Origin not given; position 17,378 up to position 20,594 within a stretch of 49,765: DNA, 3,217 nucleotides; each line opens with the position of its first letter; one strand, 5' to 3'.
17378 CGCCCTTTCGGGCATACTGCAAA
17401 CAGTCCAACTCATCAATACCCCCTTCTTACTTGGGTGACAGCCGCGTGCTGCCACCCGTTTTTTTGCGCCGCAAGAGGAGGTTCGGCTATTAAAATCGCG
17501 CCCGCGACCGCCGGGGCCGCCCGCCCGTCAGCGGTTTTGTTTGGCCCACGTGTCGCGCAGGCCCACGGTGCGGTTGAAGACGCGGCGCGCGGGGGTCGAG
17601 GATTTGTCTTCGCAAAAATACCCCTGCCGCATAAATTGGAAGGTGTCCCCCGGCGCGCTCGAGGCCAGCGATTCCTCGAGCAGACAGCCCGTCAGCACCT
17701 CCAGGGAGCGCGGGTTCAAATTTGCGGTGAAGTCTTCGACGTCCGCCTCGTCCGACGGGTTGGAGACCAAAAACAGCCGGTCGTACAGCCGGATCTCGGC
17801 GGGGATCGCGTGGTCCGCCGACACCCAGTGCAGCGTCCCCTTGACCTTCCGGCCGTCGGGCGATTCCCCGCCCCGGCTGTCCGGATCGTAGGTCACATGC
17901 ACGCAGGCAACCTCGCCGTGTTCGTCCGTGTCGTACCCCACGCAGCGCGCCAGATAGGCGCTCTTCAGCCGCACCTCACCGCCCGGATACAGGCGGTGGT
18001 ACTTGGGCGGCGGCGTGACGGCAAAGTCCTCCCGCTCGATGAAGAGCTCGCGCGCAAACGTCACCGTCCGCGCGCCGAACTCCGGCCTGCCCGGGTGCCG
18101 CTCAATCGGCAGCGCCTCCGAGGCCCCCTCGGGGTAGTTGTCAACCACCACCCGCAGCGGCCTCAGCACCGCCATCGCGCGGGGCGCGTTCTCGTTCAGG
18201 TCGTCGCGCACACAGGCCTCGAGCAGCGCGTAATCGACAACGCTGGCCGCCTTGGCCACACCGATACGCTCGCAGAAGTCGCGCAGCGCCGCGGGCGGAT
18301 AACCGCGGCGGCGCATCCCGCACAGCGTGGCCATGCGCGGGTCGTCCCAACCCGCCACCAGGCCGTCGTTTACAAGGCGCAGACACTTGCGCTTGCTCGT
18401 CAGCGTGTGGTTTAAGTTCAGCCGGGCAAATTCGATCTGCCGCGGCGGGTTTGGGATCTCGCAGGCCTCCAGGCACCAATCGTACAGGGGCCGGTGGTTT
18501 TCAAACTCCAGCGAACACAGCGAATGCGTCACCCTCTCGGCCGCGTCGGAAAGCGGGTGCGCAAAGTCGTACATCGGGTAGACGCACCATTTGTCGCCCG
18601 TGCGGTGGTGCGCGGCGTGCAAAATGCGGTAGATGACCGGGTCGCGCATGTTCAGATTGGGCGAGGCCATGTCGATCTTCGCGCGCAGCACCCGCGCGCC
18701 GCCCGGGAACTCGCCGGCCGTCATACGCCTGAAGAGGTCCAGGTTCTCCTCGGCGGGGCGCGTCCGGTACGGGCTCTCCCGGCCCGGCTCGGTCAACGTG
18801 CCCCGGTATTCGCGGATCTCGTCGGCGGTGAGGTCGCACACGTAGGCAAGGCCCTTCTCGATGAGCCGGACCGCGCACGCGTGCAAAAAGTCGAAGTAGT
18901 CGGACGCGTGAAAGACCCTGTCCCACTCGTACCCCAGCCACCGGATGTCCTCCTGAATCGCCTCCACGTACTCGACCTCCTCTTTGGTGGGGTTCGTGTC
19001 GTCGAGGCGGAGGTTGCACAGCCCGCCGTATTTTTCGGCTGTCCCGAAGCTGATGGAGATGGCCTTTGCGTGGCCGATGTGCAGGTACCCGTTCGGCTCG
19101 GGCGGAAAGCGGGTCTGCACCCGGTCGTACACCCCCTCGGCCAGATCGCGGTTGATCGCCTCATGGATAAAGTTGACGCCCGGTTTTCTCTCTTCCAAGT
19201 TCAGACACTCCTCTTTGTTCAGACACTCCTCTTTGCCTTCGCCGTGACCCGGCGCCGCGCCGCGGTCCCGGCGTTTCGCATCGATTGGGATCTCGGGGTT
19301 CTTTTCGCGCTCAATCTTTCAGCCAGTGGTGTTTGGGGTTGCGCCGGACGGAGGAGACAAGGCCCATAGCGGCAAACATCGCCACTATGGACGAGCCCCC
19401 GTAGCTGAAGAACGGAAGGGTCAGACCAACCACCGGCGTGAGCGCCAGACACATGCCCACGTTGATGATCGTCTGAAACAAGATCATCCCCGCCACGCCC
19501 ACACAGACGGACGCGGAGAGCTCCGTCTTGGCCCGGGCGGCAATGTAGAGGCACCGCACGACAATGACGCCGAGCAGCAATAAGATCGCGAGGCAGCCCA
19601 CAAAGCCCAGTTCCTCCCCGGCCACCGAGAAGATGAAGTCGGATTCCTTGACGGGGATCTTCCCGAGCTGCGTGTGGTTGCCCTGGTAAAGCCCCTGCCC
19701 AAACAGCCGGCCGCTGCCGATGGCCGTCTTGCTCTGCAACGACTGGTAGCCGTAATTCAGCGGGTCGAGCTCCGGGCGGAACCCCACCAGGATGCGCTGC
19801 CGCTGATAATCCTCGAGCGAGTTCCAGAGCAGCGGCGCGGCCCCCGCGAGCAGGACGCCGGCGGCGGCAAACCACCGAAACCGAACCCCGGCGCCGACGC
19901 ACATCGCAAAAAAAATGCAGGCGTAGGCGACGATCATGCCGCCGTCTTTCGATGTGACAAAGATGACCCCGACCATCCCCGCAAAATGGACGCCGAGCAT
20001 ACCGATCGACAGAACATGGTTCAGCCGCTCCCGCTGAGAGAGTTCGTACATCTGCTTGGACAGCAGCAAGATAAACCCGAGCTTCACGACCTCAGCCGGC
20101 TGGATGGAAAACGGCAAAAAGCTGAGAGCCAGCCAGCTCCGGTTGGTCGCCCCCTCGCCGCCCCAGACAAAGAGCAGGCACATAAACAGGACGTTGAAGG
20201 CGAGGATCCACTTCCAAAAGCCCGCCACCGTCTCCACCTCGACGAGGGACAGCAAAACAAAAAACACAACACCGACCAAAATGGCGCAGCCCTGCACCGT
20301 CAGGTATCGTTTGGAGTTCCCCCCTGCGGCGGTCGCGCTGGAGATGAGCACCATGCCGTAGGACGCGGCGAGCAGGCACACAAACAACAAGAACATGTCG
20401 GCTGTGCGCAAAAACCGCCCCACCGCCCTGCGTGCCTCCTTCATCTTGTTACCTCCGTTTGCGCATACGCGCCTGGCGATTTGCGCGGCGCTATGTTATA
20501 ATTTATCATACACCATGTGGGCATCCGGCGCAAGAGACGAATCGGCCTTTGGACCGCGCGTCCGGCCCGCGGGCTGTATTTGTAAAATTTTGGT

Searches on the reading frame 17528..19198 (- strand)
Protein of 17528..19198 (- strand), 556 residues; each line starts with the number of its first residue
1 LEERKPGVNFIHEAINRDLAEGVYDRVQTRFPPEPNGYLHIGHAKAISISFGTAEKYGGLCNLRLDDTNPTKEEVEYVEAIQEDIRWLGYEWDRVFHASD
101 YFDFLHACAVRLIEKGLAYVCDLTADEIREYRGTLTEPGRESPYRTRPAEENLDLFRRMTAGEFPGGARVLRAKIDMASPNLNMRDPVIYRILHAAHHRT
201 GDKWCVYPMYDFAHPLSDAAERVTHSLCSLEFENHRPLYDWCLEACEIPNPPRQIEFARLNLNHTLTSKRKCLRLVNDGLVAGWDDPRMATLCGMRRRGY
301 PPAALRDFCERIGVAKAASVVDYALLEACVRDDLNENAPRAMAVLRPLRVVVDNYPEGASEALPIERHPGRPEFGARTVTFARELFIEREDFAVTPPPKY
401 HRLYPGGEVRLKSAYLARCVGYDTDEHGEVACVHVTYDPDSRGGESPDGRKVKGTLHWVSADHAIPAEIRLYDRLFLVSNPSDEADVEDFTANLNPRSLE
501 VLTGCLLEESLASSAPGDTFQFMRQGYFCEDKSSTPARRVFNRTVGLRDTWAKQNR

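Call 53: search_protein_families(library=pfam, proteins=[window:17528-19198:-], max_evalue=0.0001)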
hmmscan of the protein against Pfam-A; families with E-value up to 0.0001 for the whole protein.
window:17528-19198:- (556 aa): 3 families
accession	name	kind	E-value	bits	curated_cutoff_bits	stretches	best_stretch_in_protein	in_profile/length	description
PF00749.27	tRNA-synt_1c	-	6.7e-105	350.9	23.4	1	27-335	2-313/314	tRNA synthetases class I (E and Q), catalytic domain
PF03950.23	tRNA-synt_1c_C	-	4.5e-25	88.1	23.9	1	338-438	1-91/91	tRNA synthetases class I (E and Q), anti-codon binding domain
PF20974.2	tRNA-synt_1c_C2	-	1.2e-22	80.8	23.9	1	455-531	1-69/69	tRNA synthetases class I (E and Q), anti-codon binding domain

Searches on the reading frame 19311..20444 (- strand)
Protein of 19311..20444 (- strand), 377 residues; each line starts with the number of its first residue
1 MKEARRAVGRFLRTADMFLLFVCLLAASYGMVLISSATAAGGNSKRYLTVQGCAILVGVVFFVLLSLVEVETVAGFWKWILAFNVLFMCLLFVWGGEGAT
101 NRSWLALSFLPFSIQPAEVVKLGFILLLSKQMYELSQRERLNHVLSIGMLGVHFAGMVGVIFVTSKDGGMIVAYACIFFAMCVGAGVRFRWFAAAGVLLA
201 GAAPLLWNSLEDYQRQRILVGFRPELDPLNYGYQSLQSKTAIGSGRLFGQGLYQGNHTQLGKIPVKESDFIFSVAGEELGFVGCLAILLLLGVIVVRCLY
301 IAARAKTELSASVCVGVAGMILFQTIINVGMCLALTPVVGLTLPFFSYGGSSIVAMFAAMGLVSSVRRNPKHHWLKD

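Call 53: search_protein_families(library=pfam, proteins=[window:19311-20444:-], max_evalue=0.0001)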
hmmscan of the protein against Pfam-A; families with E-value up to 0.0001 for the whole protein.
window:19311-20444:- (377 aa): 1 family
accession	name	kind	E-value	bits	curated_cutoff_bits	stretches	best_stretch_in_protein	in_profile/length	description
PF01098.24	FTSW_RODA_SPOVE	-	2.2e-75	254.3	26.4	1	19-370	4-354/356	Cell cycle protein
